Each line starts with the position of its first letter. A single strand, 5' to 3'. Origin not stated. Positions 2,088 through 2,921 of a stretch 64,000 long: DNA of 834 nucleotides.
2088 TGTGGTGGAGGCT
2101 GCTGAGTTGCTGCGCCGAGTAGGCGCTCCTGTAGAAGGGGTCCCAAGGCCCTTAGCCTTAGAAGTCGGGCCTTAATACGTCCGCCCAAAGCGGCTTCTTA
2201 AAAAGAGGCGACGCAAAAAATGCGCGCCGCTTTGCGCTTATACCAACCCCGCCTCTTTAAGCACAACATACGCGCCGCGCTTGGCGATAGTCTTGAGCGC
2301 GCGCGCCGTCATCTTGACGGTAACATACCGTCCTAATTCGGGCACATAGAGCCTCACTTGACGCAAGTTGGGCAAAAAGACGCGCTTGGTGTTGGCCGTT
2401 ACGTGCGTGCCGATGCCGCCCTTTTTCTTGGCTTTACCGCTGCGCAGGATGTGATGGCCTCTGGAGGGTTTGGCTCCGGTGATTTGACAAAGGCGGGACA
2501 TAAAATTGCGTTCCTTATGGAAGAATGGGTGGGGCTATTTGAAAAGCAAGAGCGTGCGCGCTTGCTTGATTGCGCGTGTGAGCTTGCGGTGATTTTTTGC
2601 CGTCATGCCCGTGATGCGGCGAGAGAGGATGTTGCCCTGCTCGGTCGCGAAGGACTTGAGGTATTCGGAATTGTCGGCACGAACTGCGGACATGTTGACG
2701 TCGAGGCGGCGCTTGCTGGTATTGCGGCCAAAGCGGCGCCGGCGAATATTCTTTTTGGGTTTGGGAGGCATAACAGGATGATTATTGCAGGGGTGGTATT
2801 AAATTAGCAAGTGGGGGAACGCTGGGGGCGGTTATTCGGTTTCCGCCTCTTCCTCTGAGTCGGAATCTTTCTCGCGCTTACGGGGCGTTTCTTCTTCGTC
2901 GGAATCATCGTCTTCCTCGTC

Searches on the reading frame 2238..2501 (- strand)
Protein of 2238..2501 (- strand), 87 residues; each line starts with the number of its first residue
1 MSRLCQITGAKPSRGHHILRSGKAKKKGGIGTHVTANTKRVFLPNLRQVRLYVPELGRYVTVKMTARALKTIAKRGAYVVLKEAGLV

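Call 3: search_protein_families(library=pfam, proteins=[window:2238-2501:-], max_evalue=0.01)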
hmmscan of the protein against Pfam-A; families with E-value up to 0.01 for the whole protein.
window:2238-2501:- (87 aa): 1 family
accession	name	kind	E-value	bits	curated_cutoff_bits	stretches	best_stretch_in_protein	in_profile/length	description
PF00830.24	Ribosomal_L28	-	6.7e-19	68.1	27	1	3-74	1-59/60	Ribosomal L28 family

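Call 34: search_solved_structures(query=window:2238-2501:-, max_evalue=0.001, show_alignments=2)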
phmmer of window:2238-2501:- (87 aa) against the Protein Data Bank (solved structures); distinct sequences matched with E-value up to 0.001: 40.
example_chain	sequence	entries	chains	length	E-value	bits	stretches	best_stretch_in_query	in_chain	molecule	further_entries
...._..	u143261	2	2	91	2.5e-18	69.4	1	3-82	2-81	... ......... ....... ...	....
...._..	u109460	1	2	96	6.8e-10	42.6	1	1-69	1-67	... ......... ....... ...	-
10px_11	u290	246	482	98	7.1e-10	42.5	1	1-69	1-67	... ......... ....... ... | 50S ribosomal protein L27 | Large ribosomal subunit protein bL28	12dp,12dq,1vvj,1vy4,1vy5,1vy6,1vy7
4v4i_V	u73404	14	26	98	7.8e-10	42.4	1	1-69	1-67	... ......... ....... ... | LSU ribosomal protein L28P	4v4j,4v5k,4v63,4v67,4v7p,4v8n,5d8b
24yw_X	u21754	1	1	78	9.7e-10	42.1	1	21-84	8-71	Large ribosomal subunit protein bL28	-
11bq_w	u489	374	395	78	1.5e-09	41.5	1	1-83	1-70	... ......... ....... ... | Large ribosomal subunit protein bL28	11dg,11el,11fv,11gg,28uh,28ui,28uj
4v6y_BX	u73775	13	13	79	1.5e-09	41.5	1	1-83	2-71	50S ribosomal protein L25 | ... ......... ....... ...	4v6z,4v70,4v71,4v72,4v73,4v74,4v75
2zjp_U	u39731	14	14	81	2.5e-09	40.8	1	1-78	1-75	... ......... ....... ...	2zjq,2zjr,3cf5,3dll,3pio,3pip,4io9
4v87_AZ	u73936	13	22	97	3.2e-09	40.5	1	2-69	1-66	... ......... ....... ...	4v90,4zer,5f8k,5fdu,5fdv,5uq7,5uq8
10qm_f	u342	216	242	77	6.6e-09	39.4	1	8-83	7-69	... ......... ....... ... | 50S ribosomal protein bL28 | Large ribosomal subunit protein bL28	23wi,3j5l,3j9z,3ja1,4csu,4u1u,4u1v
4v9j_B1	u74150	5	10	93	8.2e-09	39.2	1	3-69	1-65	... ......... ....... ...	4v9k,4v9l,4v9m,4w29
5ot7_W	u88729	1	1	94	8.4e-09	39.1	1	3-69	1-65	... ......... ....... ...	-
9tz5_9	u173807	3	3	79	8.5e-09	39.1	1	5-83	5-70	Large ribosomal subunit protein bL28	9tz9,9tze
9hig_w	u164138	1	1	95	9e-09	39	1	1-83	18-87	Large ribosomal subunit protein bL28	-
4v9i_B1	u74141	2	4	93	9.1e-09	39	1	3-69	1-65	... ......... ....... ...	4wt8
7unr_Z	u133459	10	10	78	1.8e-08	38.1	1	1-83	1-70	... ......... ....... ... | Large ribosomal subunit protein bL28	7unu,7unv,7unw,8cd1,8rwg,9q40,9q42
9h91_X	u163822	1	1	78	2e-08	37.9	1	1-82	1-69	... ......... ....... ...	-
7jil_X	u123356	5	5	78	2.6e-08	37.5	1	22-84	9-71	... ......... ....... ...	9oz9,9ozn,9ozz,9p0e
6spb_X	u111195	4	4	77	8e-08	36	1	32-83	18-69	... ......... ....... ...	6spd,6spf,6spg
7a0r_U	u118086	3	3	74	7.6e-07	32.9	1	7-78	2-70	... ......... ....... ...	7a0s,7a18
4v68_B1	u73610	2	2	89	3e-06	31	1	9-69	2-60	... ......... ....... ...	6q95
4v83_BX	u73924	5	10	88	3.2e-06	30.9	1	9-69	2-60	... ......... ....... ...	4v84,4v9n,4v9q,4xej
5dm6_U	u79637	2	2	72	3.5e-06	30.8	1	9-78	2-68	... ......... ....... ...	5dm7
6v39_W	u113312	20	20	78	5.3e-06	30.2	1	2-81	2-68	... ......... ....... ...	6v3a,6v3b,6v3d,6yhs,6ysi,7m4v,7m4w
6eri_AX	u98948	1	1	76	6e-06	30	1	21-86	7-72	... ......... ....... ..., chloroplastic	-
5h1s_Y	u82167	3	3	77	6.3e-06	30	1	21-86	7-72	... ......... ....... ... | protein L28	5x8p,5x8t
5mlc_Y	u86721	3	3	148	2.8e-05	27.9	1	21-86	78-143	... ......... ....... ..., chloroplastic | plastid ribosomal protein bL28c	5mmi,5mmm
4v61_BY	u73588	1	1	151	2.9e-05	27.8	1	22-86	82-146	Ribosomal Protein L28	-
9e16_y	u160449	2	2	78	6.3e-05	26.8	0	21-81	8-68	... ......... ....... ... C- | 50S ribosomal protein bL28-c minus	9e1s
6dzp_y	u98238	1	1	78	0.00039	24.3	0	20-81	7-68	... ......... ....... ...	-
8fr8_y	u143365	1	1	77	0.00084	23.2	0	21-81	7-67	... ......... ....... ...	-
6dzi_y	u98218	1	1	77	0.00085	23.2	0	21-81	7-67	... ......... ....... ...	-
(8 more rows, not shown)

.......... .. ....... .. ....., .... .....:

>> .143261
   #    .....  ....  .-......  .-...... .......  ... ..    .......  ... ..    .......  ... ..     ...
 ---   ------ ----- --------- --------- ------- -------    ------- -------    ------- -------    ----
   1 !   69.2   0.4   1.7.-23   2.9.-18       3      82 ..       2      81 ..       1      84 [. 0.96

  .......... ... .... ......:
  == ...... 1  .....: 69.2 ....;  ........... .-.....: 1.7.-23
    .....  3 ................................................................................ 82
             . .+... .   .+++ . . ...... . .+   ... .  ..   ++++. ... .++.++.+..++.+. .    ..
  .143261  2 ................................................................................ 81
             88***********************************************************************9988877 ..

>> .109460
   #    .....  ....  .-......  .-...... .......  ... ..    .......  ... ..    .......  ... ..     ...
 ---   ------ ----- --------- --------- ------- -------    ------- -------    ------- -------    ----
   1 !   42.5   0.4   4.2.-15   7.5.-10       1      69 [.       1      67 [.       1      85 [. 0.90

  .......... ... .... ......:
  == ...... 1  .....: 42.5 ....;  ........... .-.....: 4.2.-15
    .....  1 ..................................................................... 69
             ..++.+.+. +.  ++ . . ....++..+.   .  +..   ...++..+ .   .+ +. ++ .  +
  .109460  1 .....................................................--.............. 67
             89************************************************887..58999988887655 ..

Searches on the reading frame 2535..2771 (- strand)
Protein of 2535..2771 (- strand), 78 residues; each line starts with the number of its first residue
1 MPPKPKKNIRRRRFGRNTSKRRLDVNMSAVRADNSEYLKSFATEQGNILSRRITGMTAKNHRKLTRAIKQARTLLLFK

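Call 3: search_protein_families(library=pfam, proteins=[window:2535-2771:-], max_evalue=0.01)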
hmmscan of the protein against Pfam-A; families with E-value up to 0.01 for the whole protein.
window:2535-2771:- (78 aa): 1 family
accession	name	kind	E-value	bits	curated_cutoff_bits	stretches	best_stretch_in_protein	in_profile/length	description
PF01084.26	Ribosomal_S18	-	2.2e-16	60.1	21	1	34-76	9-51/52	Ribosomal protein S18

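Call 7: find_encoding_contigs(protein=window:2535-2771:-, flank=10000, max_places=10)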
Protein window:2535-2771:- (78 aa): 1 contig read that carries it; 1 place shown.
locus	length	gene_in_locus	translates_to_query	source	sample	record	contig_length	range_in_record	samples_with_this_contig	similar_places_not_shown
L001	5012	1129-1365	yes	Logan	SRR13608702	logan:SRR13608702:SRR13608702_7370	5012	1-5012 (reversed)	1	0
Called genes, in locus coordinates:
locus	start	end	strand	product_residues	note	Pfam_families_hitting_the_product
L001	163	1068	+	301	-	PF01258:zf-dskA_traR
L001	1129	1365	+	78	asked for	PF01084:Ribosomal_S18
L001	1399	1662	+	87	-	PF00830:Ribosomal_L28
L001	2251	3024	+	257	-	PF02635:DsrE (faint)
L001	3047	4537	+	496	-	PF08323:Glyco_transf_5, PF13439:Glyco_transf_4 (faint), PF13579:Glyco_trans_4_4, PF00534:Glycos_transf_1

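Call 33: search_solved_structures(query=window:2535-2771:-, max_evalue=0.001, show_alignments=2)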
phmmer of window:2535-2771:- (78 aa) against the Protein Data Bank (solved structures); distinct sequences matched with E-value up to 0.001: 61 (the best 60 are shown).
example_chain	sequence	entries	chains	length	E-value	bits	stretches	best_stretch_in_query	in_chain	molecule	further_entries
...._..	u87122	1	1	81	6.6e-10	42.4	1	27-76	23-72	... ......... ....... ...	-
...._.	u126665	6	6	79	7.4e-10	42.2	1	11-75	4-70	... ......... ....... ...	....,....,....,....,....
6o8w_r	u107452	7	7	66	2.6e-09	40.5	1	33-75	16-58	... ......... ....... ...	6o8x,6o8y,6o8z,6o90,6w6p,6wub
3j9w_AR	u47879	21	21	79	1.1e-08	38.6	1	32-76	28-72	30S ribosomal protein bS18 | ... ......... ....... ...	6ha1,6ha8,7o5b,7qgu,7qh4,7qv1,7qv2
6htq_r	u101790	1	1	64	1.3e-08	38.3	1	34-76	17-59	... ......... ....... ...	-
7nhn_s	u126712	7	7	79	1.3e-08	38.3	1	29-76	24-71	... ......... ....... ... | Small ribosomal subunit protein bS18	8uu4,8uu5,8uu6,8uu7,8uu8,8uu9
5njt_R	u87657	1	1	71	1.4e-08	38.2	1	34-76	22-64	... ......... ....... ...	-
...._R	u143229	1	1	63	3.4e-08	37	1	35-76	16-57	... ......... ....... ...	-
5mmj_r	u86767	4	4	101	5.1e-08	36.4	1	16-76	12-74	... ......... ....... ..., chloroplastic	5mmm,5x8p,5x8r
4v65_AK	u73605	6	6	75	6.6e-08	36.1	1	9-76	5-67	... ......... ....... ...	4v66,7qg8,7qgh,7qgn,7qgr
5nd8_r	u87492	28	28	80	7.1e-08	36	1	28-76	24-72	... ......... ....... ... | Small ribosomal subunit protein bS18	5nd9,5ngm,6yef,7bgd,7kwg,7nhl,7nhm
5tcu_S9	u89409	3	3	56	7.7e-08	35.9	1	33-76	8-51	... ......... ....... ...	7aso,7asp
9i5v_I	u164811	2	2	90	7.7e-08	35.9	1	33-76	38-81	Small ribosomal subunit protein bS18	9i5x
6fxc_Ar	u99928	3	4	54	8.4e-08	35.7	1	34-76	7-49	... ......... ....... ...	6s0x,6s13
5t7v_S9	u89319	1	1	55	8.8e-08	35.7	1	34-76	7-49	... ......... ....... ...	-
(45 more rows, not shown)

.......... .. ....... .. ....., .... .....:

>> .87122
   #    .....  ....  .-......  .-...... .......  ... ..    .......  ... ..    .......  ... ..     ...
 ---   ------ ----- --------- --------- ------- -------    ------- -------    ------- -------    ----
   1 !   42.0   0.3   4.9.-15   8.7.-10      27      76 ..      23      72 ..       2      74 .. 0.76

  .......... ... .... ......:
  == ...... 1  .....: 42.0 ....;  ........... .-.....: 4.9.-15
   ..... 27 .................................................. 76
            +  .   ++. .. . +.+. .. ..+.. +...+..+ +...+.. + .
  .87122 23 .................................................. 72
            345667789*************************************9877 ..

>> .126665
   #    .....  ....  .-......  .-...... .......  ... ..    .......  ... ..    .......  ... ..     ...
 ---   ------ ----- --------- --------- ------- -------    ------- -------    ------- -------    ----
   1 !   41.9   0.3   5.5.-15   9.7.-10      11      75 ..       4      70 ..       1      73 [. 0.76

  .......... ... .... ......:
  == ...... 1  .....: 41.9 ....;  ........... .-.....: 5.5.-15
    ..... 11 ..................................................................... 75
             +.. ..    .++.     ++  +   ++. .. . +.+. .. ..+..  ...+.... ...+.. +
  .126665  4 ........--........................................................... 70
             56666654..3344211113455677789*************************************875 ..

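Call 58: find_homologous_proteins(query=window:2535-2771:-, max_evalue=0.00001)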
Query window:2535-2771:- (78 aa): 3 proteins with E <= 0.00001 among 4 candidates.
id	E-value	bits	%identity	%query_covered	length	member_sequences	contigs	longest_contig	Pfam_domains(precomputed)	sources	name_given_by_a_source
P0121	5.6e-42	158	100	100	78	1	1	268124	PF01084.27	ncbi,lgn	-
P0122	9.6e-21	91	66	100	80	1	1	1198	PF01084.27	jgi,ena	-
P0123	6.1e-17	79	59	100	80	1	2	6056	PF01084.27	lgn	-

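Call 60: find_encoding_contigs(protein=P0123, flank=6000, max_places=3)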
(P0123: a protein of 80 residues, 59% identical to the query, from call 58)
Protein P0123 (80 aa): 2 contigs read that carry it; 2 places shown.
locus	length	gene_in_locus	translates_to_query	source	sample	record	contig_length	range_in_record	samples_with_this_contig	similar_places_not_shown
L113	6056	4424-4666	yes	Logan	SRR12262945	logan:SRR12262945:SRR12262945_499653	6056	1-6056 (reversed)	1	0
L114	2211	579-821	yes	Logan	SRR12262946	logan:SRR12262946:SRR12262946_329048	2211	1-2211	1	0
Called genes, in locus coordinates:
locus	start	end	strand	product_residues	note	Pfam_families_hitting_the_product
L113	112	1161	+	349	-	PF01966:HD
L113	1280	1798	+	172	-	PF00364:Biotin_lipoyl, PF25984:BSH_YknX (faint)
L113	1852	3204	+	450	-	PF00289:Biotin_carb_N, PF02222:ATP-grasp (weak), PF02786:CPSase_L_D2, PF07478:Dala_Dala_lig_C, PF02785:Biotin_carb_C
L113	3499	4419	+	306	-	PF01258:zf-dskA_traR (weak)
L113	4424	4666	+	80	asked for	PF01084:Ribosomal_S18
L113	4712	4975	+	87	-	PF00830:Ribosomal_L28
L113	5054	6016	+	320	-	PF02492:cobW, PF07683:CobW_C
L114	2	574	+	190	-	?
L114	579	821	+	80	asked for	PF01084:Ribosomal_S18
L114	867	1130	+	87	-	PF00830:Ribosomal_L28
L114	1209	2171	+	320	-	PF02492:cobW, PF07683:CobW_C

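Call 69: list_cluster_members(proteins=[P0121, P0001])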
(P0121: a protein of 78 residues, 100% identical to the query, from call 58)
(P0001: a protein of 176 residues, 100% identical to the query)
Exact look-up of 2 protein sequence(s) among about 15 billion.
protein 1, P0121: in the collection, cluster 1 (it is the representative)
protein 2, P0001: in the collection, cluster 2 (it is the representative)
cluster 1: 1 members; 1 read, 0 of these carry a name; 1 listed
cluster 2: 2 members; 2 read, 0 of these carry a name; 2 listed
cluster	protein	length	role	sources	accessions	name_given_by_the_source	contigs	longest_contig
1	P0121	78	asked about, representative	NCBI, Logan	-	-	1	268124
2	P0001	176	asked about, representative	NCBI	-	-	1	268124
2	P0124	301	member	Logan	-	-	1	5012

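Call 76: find_encoding_contigs(protein=P0122, flank=3000, max_places=3)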
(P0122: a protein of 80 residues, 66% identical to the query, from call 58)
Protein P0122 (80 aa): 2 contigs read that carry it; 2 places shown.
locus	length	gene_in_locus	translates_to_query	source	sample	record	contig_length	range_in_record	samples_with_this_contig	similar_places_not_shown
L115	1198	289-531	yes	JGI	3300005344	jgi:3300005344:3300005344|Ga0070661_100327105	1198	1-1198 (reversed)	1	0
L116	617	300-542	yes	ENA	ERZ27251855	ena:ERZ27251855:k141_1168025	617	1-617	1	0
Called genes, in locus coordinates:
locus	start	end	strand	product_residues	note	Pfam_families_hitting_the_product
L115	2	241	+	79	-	?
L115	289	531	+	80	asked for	PF01084:Ribosomal_S18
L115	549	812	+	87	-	PF00830:Ribosomal_L28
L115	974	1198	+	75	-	?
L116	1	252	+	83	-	?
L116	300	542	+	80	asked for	PF01084:Ribosomal_S18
